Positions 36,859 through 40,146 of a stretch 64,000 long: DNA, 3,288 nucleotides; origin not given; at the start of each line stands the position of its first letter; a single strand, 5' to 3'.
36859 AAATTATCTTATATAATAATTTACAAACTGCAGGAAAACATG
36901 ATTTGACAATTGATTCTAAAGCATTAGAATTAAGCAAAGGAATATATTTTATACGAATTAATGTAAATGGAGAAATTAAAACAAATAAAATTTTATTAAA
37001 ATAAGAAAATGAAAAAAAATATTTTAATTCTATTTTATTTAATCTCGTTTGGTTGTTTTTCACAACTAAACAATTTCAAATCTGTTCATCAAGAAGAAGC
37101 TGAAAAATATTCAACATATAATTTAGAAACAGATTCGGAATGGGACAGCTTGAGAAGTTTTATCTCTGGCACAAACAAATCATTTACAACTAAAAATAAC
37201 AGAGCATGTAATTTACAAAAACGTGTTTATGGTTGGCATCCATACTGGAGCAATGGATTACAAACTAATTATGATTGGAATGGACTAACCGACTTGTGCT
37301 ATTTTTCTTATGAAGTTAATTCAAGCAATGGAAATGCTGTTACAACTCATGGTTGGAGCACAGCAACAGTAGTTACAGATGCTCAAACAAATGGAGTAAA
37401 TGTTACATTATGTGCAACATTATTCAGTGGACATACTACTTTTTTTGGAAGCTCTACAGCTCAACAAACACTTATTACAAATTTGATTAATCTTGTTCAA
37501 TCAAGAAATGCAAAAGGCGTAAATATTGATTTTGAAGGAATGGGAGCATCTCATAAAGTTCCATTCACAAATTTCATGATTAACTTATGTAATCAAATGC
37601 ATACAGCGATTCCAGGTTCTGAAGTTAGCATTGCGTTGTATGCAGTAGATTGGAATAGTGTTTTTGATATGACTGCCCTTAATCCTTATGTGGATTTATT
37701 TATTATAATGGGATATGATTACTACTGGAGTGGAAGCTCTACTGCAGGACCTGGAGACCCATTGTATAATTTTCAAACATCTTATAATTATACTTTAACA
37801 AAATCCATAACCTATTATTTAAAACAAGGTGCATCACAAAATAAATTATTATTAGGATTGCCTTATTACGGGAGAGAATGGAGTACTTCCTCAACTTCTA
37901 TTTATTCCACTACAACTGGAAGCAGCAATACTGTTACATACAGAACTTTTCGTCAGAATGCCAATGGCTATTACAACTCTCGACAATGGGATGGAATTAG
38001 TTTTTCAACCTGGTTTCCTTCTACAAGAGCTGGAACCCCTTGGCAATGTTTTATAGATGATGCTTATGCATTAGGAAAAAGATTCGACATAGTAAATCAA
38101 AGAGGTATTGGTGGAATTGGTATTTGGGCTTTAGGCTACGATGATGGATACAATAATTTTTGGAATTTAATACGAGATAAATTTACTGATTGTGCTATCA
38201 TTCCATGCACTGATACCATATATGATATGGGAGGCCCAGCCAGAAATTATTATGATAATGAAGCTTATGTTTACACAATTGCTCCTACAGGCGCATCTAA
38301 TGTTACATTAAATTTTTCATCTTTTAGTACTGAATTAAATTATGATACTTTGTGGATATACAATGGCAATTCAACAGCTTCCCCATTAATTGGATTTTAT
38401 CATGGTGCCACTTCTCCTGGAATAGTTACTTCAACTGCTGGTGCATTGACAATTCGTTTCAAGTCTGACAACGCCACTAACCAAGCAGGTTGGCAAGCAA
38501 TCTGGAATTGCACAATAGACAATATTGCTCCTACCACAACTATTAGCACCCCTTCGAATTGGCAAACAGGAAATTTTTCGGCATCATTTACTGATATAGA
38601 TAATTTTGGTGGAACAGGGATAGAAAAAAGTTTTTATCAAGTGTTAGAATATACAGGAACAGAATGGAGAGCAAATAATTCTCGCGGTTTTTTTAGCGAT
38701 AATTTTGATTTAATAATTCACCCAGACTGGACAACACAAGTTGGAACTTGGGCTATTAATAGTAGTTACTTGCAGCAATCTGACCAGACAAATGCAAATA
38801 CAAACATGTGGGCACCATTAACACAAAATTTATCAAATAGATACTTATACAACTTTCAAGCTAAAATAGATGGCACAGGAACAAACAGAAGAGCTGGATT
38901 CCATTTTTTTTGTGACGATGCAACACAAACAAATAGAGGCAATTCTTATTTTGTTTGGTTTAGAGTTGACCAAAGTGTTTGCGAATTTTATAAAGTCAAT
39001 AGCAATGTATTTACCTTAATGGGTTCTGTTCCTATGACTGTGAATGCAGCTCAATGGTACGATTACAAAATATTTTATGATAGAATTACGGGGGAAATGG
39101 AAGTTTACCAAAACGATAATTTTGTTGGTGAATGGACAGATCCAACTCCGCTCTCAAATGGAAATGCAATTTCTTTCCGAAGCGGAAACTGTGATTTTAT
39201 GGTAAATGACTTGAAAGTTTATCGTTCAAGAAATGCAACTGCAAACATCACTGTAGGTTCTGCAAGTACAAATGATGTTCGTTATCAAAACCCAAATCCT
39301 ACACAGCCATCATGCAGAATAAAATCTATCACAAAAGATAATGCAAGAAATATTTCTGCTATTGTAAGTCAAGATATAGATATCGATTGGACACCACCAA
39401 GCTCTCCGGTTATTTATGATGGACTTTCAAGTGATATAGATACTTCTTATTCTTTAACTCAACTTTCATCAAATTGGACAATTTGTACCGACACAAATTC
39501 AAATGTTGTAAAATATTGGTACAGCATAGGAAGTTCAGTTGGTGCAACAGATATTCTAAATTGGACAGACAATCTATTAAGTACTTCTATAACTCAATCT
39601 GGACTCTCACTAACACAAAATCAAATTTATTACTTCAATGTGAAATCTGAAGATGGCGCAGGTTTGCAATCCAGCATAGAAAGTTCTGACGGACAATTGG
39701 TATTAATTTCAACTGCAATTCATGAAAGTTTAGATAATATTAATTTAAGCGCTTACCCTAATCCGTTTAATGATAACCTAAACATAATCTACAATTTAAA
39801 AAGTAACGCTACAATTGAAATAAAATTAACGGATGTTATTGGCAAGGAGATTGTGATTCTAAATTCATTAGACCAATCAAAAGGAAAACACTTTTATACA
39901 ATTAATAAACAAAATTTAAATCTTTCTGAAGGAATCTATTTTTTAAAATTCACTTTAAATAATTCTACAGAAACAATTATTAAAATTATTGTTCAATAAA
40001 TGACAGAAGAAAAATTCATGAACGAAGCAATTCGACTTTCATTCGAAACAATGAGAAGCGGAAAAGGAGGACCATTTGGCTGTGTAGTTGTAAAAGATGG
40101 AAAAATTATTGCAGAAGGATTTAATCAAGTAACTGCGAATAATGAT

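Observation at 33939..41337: Tightly coupled operon of two T9SS-exported paralogs with swapped cell-wall-hydrolase heads (amidase versus atypical GH18), plus a deaminase and a secreted LRR protein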

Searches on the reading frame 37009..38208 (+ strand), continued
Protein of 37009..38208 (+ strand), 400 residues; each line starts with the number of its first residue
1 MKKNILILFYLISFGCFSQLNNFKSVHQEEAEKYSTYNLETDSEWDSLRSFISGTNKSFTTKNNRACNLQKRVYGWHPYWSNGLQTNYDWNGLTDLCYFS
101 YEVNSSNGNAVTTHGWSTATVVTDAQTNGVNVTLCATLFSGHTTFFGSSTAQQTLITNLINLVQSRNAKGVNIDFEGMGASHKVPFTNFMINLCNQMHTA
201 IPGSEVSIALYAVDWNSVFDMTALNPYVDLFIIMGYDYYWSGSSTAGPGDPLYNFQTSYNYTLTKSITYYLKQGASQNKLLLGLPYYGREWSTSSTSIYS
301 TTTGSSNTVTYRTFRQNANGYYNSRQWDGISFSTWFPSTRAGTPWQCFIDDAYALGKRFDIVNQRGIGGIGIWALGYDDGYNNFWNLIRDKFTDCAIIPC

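Call 80: find_encoding_contigs(protein=P0178, flank=6000, max_places=2)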
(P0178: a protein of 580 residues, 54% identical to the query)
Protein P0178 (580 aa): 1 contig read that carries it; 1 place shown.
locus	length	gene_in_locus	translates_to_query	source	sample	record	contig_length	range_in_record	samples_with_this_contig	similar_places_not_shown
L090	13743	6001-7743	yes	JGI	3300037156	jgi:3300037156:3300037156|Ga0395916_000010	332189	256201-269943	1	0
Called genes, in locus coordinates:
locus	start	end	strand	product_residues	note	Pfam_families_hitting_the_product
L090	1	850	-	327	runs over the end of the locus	-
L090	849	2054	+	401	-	PF02548:Pantoate_transf, PF13714:PEP_mutase (weak)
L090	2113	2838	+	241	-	PF00849:PseudoU_synth_2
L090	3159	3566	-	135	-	PF00472:RF-1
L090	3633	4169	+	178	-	-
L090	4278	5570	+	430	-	PF01520:Amidase_3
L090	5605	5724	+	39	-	-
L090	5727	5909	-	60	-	-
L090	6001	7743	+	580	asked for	PF00704:Glyco_hydro_18, PF00431:CUB, PF18962:Por_Secre_tail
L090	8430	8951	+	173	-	PF05163:DinB, PF12867:DinB_2 (weak)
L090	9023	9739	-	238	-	PF00912:Transgly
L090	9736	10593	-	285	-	-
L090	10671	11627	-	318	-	PF11751:PorP_SprF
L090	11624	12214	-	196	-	PF13585:CHU_C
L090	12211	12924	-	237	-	-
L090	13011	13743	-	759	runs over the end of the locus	PF18072:FGAR-AT_linker, PF00586:AIRS, PF02769:AIRS_C, PF00586:AIRS, PF02769:AIRS_C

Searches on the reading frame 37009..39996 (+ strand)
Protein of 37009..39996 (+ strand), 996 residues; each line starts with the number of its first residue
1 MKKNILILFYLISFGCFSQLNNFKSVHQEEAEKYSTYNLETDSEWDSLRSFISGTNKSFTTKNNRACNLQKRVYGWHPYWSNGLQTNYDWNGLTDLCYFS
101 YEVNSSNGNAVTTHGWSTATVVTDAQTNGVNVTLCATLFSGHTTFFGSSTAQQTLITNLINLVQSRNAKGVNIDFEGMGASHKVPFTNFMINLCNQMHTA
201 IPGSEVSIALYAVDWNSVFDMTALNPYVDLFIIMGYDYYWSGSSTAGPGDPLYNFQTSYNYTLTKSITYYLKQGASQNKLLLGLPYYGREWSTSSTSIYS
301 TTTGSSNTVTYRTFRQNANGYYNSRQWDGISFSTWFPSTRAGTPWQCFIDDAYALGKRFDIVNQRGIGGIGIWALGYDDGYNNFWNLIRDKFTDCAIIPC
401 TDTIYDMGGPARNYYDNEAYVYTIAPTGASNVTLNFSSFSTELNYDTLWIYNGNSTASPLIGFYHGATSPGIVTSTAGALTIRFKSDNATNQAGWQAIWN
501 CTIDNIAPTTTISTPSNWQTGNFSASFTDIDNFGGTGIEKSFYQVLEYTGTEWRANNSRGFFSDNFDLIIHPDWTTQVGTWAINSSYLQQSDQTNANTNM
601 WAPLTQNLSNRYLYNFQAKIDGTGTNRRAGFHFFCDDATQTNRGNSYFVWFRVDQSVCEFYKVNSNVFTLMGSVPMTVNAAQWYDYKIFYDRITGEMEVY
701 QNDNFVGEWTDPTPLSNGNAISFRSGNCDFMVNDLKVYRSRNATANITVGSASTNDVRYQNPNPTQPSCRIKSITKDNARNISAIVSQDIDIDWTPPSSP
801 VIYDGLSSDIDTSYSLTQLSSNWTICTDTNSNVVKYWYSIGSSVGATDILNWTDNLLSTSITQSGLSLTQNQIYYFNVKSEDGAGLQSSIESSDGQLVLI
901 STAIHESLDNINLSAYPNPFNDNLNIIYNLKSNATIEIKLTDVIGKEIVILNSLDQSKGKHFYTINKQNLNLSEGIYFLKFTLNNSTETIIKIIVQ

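Call 3: search_protein_families(library=pfam, proteins=[window:37009-39996:+], max_evalue=0.1)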
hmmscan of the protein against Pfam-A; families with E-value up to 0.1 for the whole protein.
window:37009-39996:+ (996 aa): 3 families
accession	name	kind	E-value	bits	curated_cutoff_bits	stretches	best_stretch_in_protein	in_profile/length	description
PF00704.34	Glyco_hydro_18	-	3e-31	109.7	29.6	1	79-378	8-317/317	Glycosyl hydrolases family 18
PF00431.26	CUB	-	1.5e-14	54.6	21.4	1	407-497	15-108/110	CUB domain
PF18962.6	Por_Secre_tail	-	8.7e-10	39.2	27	1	916-995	2-75/75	Secretion system C-terminal sorting domain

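Call 5: search_protein_families(library=ncbifam, proteins=[window:37009-39996:+], max_evalue=0.1)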
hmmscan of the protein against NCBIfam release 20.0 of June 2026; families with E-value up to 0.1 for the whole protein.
window:37009-39996:+ (996 aa): 1 family
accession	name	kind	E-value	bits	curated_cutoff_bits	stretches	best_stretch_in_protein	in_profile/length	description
TIGR04183.1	Por_Secre_tail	domain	1.1e-10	41.4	23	1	916-996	2-72/72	T9SS type A sorting domain-containing protein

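Call 9: find_related_loci(query=window:37009-39996:+, collection=genome_contigs, flank=10000)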
Query window:37009-39996:+ (996 aa) in genome_contigs; peptide patterns used: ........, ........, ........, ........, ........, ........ (x = any residue, [..] = any of these).
195 stretches matched a pattern; 178 encode a relative of the query (tblastn E <= 1e-3); the best 80 are kept; 80 distinct loci.
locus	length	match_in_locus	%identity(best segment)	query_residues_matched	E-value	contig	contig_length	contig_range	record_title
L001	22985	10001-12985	83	1-996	0e+0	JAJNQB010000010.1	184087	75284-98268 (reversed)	MAG: Arcticibacter sp. isolate MAG_38 k141_385320, whole genome shotgun sequence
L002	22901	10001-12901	75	24-987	0e+0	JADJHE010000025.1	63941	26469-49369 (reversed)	MAG: Bacteroidetes bacterium isolate Damh_18-Q3-R51-60_MAXAC.126_sub tig00017424-10-635810, whole genome shotgun sequenc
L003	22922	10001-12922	73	24-996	0e+0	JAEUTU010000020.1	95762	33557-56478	MAG: Bacteroidia bacterium isolate new MAG-337 k141_3838227, whole genome shotgun sequence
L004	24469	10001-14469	69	24-996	0e+0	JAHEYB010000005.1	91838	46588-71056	MAG: Bacteroidetes bacterium isolate nzgw118 NODE_319_length_91839_cov_5.536863, whole genome shotgun sequence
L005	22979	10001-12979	69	9-995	0e+0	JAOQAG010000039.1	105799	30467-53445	MAG: Bacteroidetes bacterium isolate RYN_276 scaffold_2234056, whole genome shotgun sequence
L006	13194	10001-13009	68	1-983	0e+0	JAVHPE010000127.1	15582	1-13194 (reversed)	MAG: Bacteroidia bacterium isolate WB02no2_35_113 NODE_2704_length_15582_cov_59.145617, whole genome shotgun sequence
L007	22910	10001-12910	69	24-995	0e+0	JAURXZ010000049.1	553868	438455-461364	MAG: Bacteroidia bacterium isolate E10_metabat.bin.7 E10_k141_387758, whole genome shotgun sequence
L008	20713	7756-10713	72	12-996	0e+0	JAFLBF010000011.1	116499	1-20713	MAG: Bacteroidetes bacterium isolate UWPOB_BACT3 gnl_X_OJEEJDBO_11, whole genome shotgun sequence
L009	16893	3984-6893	69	24-995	0e+0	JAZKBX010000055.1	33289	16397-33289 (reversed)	MAG: Bacteroidota bacterium isolate ADI_H3L2_122-bin010_1 ADIH3L2_B010_1_000000000055, whole genome shotgun sequence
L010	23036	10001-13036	66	1-995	0e+0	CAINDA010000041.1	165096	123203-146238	MAG: uncultured Bacteroidetes bacterium isolate Kiruna_bin-09443 genome assembly, contig: bin-09443:41/72, whole genome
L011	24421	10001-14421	68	21-996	0e+0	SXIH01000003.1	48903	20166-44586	MAG: Bacteroidota bacterium isolate F1-120-MAGs045 F1-120__c15559, whole genome shotgun sequence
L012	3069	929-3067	74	24-735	0e+0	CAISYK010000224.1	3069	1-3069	MAG: uncultured Bacteroidetes bacterium isolate Kiruna_bin-08168 genome assembly, contig: bin-08168:0224/1288, whole gen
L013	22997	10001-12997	55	1-996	0e+0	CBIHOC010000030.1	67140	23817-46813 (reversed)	MAG TPA_asm: uncultured Chryseobacterium sp. isolate SRR18156182_binner12_Refined_23 genome assembly, contig: ERZ2733683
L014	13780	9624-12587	56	1-989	0e+0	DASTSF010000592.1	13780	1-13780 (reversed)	MAG TPA_asm: Bacteroidia bacterium isolate SMAG_U2273 k141_342068, whole genome shotgun sequence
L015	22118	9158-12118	52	5-983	0e+0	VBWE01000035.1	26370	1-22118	MAG: Bacteroidetes bacterium isolate X1_MaxBin.021 scaffold_530, whole genome shotgun sequence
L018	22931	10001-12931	51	5-988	0e+0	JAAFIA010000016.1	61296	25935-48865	MAG: Bacteroidetes bacterium isolate bin17.concoct.ball.095 WN_Bacteroidetes_4_scaffold_16, whole genome shotgun sequenc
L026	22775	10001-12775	52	18-948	0e+0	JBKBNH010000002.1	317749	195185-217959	MAG: Flavobacteriales bacterium isolate 21H_023.bin.38 NODE_2_length_317749_cov_13.112969, whole genome shotgun sequence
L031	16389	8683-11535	52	1-949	0e+0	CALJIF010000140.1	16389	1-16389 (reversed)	MAG TPA_asm: uncultured Flavobacteriales bacterium isolate SRR5576002_bin.138_CONCOCT_v1.1_MAG genome assembly, contig:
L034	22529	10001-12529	56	67-904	0e+0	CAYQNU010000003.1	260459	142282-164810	MAG TPA_asm: uncultured Flavobacteriales bacterium isolate SRP329715_co2_57 genome assembly, contig: NODE_55_length_2604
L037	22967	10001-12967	49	1-981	0e+0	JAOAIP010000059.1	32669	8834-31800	MAG: Bacteroidia bacterium isolate SKW94 k141_1015091, whole genome shotgun sequence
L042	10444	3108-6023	48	2-996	0e+0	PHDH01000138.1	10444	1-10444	MAG: Bacteroidetes bacterium HGW-Bacteroidetes-21 08E140C01_z5_2013_Ig3399_v2_scaffold_3974, whole genome shotgun sequen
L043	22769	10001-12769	51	7-934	0e+0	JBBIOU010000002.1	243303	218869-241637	MAG: Flavobacteriales bacterium isolate EPS170215_bin_287 NODE_32_length_243303_cov_4.60505, whole genome shotgun sequen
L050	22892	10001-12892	47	5-995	0e+0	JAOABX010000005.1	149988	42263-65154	MAG: Flavobacteriales bacterium isolate SKW189 NODE_5_length_149988_cov_5.190206, whole genome shotgun sequence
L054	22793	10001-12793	46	3-948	0e+0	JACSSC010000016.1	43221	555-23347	MAG: Candidatus Competibacteraceae bacterium isolate BA4 contig-70_716, whole genome shotgun sequence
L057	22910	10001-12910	46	5-980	0e+0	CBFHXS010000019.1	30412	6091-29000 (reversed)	MAG: Brumimicrobium sp. isolate Co_bin_329_permissive genome assembly, contig: Co_bin_329_permissive_c19, whole genome s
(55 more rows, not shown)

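Call 13: search_protein_families(library=pfam, proteins=[L018:8600-9940:+, L031:7353-8678:+, L037:13100-14497:+, L042:6037-7491:+, L026:12903-15011:+, L043:13435-14478:+, L050:12898-13893:+, L054:12970-13830:+, L034:13349-14221:+, L057:12963-16373:-], max_evalue=0.001)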
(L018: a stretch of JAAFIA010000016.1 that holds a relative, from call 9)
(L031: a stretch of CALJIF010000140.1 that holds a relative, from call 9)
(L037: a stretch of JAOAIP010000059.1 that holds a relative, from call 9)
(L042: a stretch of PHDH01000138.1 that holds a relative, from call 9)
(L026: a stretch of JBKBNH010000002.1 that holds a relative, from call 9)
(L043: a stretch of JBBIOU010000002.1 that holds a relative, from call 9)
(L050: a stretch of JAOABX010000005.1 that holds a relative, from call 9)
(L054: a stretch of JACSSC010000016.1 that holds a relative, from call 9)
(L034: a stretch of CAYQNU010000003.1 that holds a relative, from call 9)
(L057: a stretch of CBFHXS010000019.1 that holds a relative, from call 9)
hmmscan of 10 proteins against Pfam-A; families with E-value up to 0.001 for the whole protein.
L018:8600-9940:+ (447 aa): 1 family
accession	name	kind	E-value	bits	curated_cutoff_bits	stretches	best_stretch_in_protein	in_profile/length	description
PF01520.23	Amidase_3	-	2.9e-09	37.7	27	1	138-418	1-163/174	N-acetylmuramoyl-L-alanine amidase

L031:7353-8678:+ (442 aa): 1 family
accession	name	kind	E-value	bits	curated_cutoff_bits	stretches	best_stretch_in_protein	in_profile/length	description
PF01520.23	Amidase_3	-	3e-10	40.8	27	1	141-432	1-172/174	N-acetylmuramoyl-L-alanine amidase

L037:13100-14497:+ (466 aa): 1 family
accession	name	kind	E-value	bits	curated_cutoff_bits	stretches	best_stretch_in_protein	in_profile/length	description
PF18962.6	Por_Secre_tail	-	4.8e-14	52.8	27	1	389-464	1-75/75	Secretion system C-terminal sorting domain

L042:6037-7491:+ (485 aa): 2 families
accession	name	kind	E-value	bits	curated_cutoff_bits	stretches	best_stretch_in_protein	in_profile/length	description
PF03949.21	Malic_M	-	1.3e-26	93.9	23.5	1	196-414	2-245/258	Malic enzyme, NAD binding domain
PF00390.24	malic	-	2.1e-17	64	23.1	1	60-182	19-181/182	Malic enzyme, N-terminal domain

L026:12903-15011:+ (703 aa): 2 families
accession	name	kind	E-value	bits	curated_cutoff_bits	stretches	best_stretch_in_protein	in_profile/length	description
PF03772.21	Competence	-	3.4e-55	187.8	23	1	232-498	1-268/270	Competence protein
PF13567.11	DUF4131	-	6.8e-26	91.4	31.6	1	30-190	8-162/165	Domain of unknown function (DUF4131)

L043:13435-14478:+ (348 aa): 1 family
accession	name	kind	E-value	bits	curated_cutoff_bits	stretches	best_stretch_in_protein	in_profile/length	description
PF00248.27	Aldo_ket_red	-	5.2e-81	272.3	24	1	17-312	1-289/291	Aldo/keto reductase family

L050:12898-13893:+ (332 aa): 2 families
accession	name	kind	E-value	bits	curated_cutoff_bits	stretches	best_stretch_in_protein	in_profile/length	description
PF01731.26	Arylesterase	-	5.4e-06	27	21.3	1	147-220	1-79/86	Arylesterase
PF08450.18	SGL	-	0.00014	21.9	26.3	1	133-237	72-176/246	SMP-30/Gluconolactonase/LRE-like region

L054:12970-13830:+ (287 aa): 1 family
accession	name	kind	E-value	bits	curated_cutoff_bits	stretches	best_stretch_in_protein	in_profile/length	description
PF13578.12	Methyltransf_24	-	1.3e-12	49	26.3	1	110-212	1-105/105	Methyltransferase domain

L034:13349-14221:+ (291 aa): 0 families

L057:12963-16373:- (1136 aa): 49 families (the best 25 are shown)
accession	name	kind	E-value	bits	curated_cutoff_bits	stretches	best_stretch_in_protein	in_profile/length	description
PF25174.1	Beta-prop_THOC3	-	3.4e-56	190.7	305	5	22-127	163-265/272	THOC3 beta-propeller domain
PF25173.1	Beta-prop_WDR3_1st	-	2e-49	168.2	154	4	17-134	58-173/184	WDR3 first beta-propeller domain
PF24814.1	WD40_Prp19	-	1.3e-46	159.3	320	5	365-569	70-269/281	Prp19 WD40 domain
PF23414.1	Beta-prop_EML_2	-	2.3e-43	148.9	90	5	434-597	3-159/266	Echinoderm microtubule-associated protein second beta-propeller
PF24817.1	WD40_WDHD1_1st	-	9.4e-43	146.9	109.9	4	465-625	122-285/291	WDHD1 first WD40 domain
PF00400.38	WD40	-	1.7e-40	136.1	27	3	62-98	1-37/39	WD domain, G-beta repeat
PF24796.1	WDR55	-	8.1e-40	137.1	200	3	385-502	51-168/296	WDR55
PF25168.1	Beta-prop_WDR36-Utp21_2nd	-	1.2e-38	133.7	84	4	31-131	199-296/335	WDR36/Utp21 second beta-propeller domain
PF24807.1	WD40_CDC20-Fz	-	2.4e-37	129.2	200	3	23-127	86-188/292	CDC20/Fizzy WD40 domain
PF25175.1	Beta-prop_WDR5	-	2.2e-34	119.5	250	2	391-618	56-280/296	WDR5 beta-propeller domain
PF24805.1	EIF3I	-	7.4e-32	111.2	200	2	29-138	145-251/324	EIF3I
PF25172.1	Beta-prop_WDR3_2nd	-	5.2e-25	88.7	140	3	394-501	182-289/293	WDR3 second beta-propeller domain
PF23393.2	Beta-prop_WDR90_POC16_2nd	-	1.1e-23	84.4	60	3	403-502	10-109/291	WDR90/POC16, second beta-propeller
PF25171.1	Beta-prop_WDR36-Utp21_1st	-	1e-22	81.3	80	3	294-498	77-263/266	WDR36/Utp21 first beta-propeller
PF12894.13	ANAPC4_WD40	-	3e-22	79.1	22.9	0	21-75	29-83/91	Anaphase-promoting complex subunit 4 WD40 domain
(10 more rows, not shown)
